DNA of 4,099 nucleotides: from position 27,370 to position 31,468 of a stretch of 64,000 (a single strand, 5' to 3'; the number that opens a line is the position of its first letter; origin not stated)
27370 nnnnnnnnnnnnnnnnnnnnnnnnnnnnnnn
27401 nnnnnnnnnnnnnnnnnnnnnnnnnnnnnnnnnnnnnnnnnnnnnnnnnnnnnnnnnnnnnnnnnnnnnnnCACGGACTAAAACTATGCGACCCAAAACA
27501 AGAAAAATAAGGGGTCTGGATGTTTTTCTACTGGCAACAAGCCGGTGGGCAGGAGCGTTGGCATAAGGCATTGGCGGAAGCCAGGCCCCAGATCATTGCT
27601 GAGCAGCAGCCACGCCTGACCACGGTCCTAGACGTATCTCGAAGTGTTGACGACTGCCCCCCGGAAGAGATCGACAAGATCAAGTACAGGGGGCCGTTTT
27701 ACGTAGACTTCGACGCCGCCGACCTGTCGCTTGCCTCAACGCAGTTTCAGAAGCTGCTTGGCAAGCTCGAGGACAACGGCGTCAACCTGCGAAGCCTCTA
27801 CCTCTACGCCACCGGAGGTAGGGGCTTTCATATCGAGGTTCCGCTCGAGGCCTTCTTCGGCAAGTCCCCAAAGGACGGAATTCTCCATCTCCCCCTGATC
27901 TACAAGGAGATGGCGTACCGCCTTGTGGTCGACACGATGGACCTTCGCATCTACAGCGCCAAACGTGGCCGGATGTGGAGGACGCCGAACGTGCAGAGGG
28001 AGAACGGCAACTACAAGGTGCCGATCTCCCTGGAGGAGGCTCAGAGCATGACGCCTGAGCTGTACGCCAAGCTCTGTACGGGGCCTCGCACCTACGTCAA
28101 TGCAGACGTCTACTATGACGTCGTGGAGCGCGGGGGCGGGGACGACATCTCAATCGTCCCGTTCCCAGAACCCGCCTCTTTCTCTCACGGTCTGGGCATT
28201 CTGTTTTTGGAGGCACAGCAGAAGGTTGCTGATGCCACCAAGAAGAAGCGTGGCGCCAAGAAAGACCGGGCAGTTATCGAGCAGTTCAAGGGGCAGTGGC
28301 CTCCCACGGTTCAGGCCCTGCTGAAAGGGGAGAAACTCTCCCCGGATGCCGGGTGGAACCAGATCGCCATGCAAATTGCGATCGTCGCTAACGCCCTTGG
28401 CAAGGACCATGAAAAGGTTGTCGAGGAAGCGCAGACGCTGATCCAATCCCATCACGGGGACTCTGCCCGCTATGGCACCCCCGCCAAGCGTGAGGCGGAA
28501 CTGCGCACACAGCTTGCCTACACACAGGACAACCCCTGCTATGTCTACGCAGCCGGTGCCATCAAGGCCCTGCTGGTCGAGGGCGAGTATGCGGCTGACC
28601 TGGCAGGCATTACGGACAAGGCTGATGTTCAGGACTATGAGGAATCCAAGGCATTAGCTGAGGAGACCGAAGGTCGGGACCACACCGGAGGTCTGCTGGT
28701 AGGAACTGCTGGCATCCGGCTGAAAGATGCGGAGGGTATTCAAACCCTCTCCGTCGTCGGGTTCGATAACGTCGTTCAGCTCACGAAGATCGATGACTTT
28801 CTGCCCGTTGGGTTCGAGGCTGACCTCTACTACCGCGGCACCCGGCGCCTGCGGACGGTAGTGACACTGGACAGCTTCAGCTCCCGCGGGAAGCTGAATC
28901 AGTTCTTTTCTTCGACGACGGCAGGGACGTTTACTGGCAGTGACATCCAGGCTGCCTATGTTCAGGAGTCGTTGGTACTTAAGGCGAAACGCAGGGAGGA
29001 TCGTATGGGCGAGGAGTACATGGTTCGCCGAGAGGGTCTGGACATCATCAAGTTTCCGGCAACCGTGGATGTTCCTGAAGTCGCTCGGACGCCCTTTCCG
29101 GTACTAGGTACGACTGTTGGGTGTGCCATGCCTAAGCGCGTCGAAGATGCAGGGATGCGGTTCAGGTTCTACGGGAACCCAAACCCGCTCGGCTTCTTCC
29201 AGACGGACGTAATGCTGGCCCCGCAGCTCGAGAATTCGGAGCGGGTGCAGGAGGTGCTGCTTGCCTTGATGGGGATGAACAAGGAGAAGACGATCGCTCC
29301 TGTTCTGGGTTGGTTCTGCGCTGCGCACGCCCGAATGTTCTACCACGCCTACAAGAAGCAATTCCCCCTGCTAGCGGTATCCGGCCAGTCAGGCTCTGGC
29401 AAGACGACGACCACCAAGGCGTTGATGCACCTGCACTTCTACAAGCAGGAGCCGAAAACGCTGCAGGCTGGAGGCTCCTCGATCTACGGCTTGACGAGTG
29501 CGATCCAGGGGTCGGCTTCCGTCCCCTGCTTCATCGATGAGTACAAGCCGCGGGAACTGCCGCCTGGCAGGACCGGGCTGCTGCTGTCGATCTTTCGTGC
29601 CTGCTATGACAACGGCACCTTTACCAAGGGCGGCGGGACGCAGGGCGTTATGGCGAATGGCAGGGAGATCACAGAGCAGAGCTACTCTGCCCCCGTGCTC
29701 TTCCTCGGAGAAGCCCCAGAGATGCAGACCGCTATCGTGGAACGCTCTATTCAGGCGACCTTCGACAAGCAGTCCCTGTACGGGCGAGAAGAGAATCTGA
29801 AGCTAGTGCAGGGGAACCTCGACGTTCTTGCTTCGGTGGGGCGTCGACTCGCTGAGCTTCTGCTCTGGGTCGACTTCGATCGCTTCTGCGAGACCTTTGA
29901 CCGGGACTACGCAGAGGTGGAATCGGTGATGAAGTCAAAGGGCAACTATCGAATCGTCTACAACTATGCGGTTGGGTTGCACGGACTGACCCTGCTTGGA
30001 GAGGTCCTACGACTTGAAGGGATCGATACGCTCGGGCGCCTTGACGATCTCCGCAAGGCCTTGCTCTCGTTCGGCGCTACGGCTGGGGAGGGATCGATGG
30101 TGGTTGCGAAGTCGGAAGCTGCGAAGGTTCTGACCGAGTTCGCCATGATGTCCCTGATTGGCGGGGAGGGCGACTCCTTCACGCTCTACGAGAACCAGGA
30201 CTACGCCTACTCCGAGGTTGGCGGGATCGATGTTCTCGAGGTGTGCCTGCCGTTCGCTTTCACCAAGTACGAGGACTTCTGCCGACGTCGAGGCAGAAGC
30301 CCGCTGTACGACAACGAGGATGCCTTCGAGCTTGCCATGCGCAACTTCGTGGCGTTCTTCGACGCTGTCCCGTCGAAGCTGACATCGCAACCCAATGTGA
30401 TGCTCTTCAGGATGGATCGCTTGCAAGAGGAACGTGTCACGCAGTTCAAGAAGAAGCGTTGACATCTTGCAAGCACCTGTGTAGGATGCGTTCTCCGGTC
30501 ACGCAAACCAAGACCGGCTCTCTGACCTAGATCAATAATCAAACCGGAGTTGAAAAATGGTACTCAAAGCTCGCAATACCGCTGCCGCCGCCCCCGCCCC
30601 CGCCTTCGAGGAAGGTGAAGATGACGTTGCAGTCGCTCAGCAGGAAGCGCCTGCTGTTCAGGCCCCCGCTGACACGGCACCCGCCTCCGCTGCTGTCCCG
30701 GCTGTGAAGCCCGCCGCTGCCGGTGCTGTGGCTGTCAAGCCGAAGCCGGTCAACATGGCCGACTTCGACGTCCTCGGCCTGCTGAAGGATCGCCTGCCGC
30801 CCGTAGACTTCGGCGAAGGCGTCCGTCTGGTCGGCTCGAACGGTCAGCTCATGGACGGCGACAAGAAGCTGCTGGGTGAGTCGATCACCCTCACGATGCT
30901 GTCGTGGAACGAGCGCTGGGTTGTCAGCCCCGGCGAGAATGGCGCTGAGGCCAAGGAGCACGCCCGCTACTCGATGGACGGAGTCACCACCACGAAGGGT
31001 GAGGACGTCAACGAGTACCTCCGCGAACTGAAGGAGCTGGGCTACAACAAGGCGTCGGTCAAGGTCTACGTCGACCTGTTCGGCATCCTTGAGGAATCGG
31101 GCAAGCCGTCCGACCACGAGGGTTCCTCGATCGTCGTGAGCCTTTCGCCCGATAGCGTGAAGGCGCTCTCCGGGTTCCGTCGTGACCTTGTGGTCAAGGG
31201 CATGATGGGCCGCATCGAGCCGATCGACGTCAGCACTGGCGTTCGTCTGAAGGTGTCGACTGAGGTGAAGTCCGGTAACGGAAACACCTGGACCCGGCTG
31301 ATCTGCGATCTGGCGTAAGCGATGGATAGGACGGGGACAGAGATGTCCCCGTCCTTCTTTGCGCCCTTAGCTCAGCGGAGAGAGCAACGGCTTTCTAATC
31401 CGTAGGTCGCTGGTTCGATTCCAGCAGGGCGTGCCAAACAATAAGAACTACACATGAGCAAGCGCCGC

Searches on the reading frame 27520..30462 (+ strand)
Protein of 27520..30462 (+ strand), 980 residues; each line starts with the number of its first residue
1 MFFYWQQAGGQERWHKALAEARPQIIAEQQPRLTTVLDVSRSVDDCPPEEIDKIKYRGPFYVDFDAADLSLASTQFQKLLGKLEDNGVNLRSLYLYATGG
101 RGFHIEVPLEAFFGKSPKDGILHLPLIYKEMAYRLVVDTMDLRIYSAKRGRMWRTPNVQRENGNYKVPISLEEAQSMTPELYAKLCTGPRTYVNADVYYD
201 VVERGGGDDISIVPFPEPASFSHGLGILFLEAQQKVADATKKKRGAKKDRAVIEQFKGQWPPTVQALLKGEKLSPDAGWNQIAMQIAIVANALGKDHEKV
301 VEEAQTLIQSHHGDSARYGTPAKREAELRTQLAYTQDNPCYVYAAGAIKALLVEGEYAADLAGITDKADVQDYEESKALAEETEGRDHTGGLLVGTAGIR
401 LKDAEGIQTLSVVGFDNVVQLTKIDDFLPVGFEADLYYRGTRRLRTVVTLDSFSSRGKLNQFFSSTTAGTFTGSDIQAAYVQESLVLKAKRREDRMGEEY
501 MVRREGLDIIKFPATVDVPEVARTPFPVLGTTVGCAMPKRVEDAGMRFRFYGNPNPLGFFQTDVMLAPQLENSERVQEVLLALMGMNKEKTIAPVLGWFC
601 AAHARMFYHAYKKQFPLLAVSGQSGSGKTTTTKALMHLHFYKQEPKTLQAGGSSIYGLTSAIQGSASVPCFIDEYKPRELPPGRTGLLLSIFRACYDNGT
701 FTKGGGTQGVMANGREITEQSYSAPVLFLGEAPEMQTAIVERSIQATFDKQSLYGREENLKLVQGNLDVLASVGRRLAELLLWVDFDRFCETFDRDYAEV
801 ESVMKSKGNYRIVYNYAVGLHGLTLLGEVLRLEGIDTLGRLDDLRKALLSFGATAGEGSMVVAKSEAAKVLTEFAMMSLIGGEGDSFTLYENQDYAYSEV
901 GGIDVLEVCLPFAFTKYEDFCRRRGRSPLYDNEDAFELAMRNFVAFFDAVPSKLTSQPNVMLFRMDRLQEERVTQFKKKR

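Call 50: search_protein_families(library=pfam, proteins=[window:27520-30462:+], max_evalue=0.01)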
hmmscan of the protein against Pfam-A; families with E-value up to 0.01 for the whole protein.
window:27520-30462:+ (980 aa): 1 family
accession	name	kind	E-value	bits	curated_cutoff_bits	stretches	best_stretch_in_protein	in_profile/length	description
PF05272.17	VapE-like_dom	-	0.0041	17.1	25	1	571-648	7-84/217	Virulence-associated protein E-like domain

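Call 56: search_protein_families(library=phrogs, proteins=[window:27520-30462:+], max_evalue=0.001)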
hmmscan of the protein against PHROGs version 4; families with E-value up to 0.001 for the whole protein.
window:27520-30462:+ (980 aa): 3 families
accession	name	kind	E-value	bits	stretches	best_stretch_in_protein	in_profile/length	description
phrog_16345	-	DNA, RNA and nucleotide metabolism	5.3e-41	141.6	2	28-331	39-308/972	primase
phrog_18685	-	unknown function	9.1e-15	54.6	1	51-352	62-349/1028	-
phrog_26824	-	unknown function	3.7e-05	23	1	603-790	484-667/868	-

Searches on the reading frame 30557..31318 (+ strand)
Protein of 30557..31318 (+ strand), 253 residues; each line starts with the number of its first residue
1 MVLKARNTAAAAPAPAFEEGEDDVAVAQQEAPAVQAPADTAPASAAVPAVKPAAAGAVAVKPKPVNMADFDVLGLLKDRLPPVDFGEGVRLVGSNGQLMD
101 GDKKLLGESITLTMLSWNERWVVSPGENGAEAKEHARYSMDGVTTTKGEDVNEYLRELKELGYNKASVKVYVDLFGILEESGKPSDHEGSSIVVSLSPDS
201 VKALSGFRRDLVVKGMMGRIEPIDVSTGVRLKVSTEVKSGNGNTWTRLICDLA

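Call 3: search_protein_families(library=pfam, proteins=[window:30557-31318:+], max_evalue=0.01)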
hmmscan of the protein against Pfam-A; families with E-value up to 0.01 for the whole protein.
window:30557-31318:+ (253 aa): 0 families

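Call 4: search_protein_families(library=phrogs, proteins=[window:30557-31318:+], max_evalue=0.01)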
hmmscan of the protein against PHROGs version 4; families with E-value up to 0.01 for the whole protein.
window:30557-31318:+ (253 aa): 0 families

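Call 82: find_related_loci(query=A7, collection=viral_contigs, flank=10000)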
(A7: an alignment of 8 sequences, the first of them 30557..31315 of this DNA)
Query A7 (253 aa) in viral_contigs; peptide patterns used: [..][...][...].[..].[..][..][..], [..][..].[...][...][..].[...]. (x = any residue, [..] = any of these).
93 stretches matched a pattern; 4 encode a relative of the query (tblastn E <= 1e-3); 4 distinct loci.
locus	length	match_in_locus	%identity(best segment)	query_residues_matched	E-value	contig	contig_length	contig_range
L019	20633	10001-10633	72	42-253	9e-96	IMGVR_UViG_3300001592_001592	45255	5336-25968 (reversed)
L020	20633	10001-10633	72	42-253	9e-96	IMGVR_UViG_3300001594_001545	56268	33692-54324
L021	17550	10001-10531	39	73-246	2e-33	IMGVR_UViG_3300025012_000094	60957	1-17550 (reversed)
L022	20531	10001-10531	39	73-246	2e-33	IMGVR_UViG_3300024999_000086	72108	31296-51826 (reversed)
